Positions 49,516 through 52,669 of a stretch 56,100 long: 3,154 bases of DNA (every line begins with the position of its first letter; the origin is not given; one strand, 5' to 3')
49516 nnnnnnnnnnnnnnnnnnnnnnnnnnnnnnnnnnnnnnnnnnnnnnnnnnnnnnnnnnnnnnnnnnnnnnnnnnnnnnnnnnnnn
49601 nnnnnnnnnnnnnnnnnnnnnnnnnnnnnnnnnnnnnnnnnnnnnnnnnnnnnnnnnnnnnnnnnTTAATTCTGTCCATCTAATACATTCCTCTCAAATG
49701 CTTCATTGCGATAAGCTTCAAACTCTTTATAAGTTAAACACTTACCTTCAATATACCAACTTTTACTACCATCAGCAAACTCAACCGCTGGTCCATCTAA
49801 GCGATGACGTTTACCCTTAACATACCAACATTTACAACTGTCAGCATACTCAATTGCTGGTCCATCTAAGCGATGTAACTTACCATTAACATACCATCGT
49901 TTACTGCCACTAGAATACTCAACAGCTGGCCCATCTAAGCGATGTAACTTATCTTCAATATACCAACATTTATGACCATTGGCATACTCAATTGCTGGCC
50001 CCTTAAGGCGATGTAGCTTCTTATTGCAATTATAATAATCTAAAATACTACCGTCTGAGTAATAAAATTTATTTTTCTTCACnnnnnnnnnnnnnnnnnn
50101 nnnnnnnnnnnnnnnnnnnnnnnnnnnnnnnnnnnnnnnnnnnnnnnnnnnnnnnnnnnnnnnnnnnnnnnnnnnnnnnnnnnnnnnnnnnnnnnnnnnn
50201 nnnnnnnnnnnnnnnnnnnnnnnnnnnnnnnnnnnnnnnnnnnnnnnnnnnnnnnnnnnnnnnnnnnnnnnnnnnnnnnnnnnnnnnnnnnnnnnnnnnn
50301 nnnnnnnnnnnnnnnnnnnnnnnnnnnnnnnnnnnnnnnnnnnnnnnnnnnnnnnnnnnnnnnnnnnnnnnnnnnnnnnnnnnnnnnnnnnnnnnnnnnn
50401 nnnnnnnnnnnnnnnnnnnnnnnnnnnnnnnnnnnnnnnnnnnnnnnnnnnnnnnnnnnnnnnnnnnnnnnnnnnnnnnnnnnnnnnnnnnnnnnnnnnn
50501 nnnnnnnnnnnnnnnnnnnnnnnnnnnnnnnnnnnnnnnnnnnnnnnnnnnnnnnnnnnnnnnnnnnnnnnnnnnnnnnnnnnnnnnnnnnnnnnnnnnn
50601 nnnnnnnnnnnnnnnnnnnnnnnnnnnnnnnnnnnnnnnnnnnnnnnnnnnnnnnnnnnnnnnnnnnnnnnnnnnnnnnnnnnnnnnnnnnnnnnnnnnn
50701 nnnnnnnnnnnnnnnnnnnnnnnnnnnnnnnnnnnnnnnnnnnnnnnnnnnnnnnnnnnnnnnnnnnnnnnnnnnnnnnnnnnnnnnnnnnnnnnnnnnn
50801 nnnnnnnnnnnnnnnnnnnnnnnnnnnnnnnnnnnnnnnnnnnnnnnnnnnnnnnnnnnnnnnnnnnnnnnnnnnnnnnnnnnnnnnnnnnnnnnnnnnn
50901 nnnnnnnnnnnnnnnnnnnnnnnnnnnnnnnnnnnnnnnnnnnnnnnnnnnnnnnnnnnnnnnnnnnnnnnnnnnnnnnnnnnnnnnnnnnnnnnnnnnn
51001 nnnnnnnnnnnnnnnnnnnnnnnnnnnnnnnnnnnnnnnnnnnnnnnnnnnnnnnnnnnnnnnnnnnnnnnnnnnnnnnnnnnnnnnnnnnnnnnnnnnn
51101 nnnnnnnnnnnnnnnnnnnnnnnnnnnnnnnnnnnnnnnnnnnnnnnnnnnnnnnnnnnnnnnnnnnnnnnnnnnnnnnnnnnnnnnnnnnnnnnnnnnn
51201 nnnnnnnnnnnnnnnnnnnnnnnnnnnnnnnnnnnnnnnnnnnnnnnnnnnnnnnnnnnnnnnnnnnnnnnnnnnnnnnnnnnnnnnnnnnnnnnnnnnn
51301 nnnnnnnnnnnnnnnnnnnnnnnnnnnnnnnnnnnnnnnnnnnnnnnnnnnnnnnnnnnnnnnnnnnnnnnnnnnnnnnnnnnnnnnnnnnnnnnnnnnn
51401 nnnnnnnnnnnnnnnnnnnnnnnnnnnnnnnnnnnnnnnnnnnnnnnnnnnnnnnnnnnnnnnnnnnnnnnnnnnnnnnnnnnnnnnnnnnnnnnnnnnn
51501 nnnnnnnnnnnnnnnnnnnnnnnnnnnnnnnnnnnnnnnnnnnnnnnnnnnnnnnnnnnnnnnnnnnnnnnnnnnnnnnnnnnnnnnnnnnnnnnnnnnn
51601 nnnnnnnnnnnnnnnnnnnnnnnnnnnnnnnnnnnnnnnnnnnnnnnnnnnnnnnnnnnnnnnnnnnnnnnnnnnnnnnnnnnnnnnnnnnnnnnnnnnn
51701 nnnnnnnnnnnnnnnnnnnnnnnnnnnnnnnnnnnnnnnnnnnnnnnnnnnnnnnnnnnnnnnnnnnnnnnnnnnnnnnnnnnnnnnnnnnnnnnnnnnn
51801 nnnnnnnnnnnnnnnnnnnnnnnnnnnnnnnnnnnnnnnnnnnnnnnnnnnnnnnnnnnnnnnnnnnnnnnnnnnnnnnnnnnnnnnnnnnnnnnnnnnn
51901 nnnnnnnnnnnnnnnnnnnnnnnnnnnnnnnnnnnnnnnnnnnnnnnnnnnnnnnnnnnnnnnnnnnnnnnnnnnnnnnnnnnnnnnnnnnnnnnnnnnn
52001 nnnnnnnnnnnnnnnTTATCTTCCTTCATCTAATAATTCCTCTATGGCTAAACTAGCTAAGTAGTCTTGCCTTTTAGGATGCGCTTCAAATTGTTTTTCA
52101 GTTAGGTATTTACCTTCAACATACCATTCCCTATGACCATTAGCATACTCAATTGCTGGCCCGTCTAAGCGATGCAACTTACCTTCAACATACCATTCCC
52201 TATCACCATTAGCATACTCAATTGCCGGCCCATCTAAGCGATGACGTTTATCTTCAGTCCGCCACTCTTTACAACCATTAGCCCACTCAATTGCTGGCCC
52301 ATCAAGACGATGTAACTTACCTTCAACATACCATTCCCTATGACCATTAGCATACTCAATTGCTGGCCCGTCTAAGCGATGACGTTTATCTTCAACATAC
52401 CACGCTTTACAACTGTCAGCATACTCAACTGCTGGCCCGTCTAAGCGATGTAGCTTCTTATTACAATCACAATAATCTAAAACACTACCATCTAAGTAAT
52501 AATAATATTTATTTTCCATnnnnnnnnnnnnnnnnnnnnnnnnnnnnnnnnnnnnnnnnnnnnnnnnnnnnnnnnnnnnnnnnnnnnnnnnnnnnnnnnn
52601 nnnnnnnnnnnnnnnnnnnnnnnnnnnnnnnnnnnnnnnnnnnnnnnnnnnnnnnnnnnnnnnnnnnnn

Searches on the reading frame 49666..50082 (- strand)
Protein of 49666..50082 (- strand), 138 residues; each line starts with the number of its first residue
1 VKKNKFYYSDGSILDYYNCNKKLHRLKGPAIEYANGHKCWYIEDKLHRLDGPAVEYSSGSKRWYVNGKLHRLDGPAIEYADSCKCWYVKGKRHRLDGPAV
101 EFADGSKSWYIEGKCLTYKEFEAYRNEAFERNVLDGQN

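Call 12: search_protein_families(library=pfam, proteins=[window:49666-50082:-], max_evalue=0.01)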
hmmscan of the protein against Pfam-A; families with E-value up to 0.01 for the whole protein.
window:49666-50082:- (138 aa): 3 families
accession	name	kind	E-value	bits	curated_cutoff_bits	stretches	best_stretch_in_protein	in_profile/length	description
PF20530.3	DUF6745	-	4.9e-07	29.7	27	0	66-84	63-81/206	Domain of unknown function (DUF6745)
PF18974.5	DUF5710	-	0.00027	21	26.5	0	36-45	24-33/44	Domain of unknown function (DUF5710)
PF02149.25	KA1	-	0.0063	16.6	23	0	69-83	22-36/45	Kinase associated domain 1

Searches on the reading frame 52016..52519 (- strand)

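Call 12: search_protein_families(library=pfam, proteins=[window:52016-52519:-], max_evalue=0.01)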
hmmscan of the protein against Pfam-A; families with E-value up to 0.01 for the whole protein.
window:52016-52519:- (167 aa): 2 families
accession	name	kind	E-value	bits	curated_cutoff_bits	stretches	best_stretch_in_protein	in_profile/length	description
PF20530.3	DUF6745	-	1.5e-08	34.7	27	0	112-130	63-81/206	Domain of unknown function (DUF6745)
PF02149.25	KA1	-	0.0023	18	23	0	23-38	22-37/45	Kinase associated domain 1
